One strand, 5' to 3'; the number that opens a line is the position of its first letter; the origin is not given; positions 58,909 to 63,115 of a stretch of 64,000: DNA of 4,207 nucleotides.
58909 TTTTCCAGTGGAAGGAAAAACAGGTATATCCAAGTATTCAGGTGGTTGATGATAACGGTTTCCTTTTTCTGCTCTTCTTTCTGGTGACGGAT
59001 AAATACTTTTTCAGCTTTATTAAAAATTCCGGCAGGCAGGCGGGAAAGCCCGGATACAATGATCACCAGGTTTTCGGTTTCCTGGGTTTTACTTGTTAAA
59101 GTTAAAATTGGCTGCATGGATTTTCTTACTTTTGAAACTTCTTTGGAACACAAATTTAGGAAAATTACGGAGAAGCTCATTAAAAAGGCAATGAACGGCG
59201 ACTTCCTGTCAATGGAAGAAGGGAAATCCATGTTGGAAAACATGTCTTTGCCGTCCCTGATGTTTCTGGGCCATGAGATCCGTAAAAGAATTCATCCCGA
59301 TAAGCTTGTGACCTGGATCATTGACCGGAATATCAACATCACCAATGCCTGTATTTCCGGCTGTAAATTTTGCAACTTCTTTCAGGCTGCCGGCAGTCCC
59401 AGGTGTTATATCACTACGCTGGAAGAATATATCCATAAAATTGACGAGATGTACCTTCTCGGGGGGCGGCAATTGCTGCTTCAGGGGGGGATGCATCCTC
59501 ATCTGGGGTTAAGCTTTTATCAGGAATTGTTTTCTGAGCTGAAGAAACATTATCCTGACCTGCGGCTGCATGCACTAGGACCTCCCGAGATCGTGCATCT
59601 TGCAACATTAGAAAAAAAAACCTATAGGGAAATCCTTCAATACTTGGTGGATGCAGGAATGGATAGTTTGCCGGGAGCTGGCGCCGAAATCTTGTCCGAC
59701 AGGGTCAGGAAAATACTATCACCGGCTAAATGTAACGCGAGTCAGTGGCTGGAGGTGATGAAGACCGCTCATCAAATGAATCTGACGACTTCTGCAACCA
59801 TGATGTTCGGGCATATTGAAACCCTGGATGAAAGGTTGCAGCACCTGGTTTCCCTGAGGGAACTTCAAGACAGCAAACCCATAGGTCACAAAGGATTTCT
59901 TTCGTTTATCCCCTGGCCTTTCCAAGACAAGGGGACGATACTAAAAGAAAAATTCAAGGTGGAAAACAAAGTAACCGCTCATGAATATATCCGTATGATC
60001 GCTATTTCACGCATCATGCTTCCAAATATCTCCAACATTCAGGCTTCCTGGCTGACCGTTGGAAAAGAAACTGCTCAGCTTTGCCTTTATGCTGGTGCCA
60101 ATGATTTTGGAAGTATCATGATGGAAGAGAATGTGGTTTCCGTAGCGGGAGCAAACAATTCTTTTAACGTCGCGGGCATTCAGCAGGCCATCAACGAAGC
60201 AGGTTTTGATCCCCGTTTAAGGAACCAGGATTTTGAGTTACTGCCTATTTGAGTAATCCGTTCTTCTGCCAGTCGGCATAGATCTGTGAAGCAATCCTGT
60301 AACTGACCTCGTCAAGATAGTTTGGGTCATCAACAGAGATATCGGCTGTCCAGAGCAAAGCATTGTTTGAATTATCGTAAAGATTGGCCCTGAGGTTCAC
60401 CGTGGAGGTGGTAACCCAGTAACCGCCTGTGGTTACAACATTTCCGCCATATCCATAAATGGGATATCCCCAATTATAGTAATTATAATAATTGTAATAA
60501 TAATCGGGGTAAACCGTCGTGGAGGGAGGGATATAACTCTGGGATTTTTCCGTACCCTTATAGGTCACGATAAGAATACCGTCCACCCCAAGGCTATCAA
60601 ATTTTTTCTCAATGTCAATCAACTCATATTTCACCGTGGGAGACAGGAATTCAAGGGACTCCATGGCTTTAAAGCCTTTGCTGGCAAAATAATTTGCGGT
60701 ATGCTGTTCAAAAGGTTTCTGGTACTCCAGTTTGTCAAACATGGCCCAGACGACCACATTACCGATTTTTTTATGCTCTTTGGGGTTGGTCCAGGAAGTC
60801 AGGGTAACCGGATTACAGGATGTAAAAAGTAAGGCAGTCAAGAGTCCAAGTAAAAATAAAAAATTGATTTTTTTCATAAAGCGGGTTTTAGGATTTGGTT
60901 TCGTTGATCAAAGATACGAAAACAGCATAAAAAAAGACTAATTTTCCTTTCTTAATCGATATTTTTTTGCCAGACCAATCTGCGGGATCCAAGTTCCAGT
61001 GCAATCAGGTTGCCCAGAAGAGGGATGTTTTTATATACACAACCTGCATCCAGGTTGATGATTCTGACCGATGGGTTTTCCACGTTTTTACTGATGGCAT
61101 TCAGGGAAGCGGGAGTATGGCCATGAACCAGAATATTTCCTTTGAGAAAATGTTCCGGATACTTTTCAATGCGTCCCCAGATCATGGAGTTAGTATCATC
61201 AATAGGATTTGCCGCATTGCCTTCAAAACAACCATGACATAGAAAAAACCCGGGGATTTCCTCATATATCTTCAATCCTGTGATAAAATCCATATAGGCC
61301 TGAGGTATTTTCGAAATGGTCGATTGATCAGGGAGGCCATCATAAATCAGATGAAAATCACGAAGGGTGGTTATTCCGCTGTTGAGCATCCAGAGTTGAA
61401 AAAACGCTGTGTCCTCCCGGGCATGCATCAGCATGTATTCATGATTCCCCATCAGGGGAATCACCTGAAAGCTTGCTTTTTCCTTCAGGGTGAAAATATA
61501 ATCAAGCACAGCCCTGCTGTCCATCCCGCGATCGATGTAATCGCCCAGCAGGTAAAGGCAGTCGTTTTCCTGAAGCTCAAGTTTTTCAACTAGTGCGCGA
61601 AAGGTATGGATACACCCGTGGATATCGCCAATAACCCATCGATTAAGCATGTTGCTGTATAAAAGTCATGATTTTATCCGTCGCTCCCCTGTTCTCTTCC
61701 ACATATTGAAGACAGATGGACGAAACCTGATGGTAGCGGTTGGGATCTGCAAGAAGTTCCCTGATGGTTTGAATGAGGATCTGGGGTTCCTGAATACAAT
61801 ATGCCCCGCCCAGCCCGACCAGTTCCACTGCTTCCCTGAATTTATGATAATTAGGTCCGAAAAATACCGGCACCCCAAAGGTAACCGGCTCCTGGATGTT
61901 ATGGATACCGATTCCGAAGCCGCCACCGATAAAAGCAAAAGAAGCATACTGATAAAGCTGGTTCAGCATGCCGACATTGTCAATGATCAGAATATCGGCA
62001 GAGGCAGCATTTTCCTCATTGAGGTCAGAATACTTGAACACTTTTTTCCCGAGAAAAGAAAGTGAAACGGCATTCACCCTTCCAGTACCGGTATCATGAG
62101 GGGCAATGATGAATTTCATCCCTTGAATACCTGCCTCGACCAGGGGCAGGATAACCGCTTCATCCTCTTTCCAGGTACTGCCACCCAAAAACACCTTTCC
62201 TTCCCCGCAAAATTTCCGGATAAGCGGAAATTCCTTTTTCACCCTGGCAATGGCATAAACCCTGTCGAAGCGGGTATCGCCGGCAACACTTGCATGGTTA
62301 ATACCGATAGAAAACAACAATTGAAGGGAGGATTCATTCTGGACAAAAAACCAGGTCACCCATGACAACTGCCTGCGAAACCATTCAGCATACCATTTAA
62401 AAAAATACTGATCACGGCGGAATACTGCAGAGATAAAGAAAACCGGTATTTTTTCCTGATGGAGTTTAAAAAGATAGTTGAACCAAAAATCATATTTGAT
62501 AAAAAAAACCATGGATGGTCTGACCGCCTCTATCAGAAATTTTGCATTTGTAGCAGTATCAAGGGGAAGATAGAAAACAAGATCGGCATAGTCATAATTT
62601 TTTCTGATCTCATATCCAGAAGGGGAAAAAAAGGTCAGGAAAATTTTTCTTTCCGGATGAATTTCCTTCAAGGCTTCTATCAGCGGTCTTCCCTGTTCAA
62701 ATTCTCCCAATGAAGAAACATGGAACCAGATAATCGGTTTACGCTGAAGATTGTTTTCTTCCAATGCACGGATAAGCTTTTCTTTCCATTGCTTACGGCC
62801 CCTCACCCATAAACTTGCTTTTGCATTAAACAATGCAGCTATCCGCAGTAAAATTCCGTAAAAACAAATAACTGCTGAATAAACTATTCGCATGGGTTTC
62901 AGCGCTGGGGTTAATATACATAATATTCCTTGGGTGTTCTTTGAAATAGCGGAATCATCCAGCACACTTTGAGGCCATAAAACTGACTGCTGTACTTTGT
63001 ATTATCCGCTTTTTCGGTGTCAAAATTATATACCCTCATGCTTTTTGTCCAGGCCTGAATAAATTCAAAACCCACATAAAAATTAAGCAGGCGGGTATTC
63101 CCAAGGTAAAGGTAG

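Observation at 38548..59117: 20.6-kb, 11-gene co-directional envelope block joining cell-wall precursor, glycan O-acylation, LtaS-like and T9SS-cargo genes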

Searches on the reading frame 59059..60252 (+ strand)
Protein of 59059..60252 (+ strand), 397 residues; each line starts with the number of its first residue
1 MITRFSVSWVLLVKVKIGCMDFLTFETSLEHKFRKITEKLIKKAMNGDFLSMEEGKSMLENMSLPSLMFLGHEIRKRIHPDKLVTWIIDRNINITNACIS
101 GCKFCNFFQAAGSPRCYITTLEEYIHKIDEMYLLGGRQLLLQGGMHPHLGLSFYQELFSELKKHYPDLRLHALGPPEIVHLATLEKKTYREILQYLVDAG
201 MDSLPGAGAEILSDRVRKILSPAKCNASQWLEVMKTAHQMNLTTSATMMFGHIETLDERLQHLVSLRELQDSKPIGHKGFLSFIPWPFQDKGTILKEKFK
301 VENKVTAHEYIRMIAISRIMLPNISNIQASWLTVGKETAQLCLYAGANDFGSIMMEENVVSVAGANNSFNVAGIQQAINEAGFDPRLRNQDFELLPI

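Call 6: search_protein_families(library=pfam, proteins=[window:59059-60252:+], max_evalue=0.01)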
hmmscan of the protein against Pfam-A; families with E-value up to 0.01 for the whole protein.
window:59059-60252:+ (397 aa): 3 families
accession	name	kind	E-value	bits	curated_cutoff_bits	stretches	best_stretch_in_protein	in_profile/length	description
PF19288.4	CofH_C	-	5.3e-61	204.4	27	1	277-395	1-119/125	CofH/MqnC C-terminal region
PF04055.27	Radical_SAM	-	1.6e-17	64.6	29.5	1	92-263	1-163/166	Radical SAM superfamily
PF06968.18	BATS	-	0.0013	19.3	22.2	1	291-349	9-60/88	Biotin and Thiamin Synthesis associated domain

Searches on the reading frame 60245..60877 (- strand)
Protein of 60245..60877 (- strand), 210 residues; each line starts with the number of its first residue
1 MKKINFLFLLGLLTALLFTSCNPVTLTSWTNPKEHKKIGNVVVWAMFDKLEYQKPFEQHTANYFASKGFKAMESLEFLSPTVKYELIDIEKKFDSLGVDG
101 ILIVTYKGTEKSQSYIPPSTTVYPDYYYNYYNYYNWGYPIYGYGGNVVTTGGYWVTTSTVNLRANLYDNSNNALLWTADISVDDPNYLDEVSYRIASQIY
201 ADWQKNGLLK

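Call 6: search_protein_families(library=pfam, proteins=[window:60245-60877:-], max_evalue=0.01)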
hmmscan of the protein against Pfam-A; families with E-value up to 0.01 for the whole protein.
window:60245-60877:- (210 aa): 1 family
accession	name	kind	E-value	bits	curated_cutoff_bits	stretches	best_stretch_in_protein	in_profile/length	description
PF13590.11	DUF4136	-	0.0027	18.6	32.8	1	102-179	60-123/152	Domain of unknown function (DUF4136)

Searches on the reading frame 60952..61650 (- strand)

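Call 6: search_protein_families(library=pfam, proteins=[window:60952-61650:-], max_evalue=0.01)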
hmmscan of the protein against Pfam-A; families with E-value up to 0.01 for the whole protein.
window:60952-61650:- (232 aa): 1 family
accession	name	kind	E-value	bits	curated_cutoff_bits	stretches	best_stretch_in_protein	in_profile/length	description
PF00149.33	Metallophos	-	5.9e-16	59.9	21.5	1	5-182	4-159/191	Calcineurin-like phosphoesterase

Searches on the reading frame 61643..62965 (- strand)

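Call 6: search_protein_families(library=pfam, proteins=[window:61643-62965:-], max_evalue=0.01)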
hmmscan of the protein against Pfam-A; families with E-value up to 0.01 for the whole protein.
window:61643-62965:- (440 aa): 1 family
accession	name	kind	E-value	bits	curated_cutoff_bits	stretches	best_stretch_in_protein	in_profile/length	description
PF04413.22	Glycos_transf_N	-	1.2e-40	139.4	23.9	1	59-235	2-179/179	3-Deoxy-D-manno-octulosonic-acid transferase (kdotransferase)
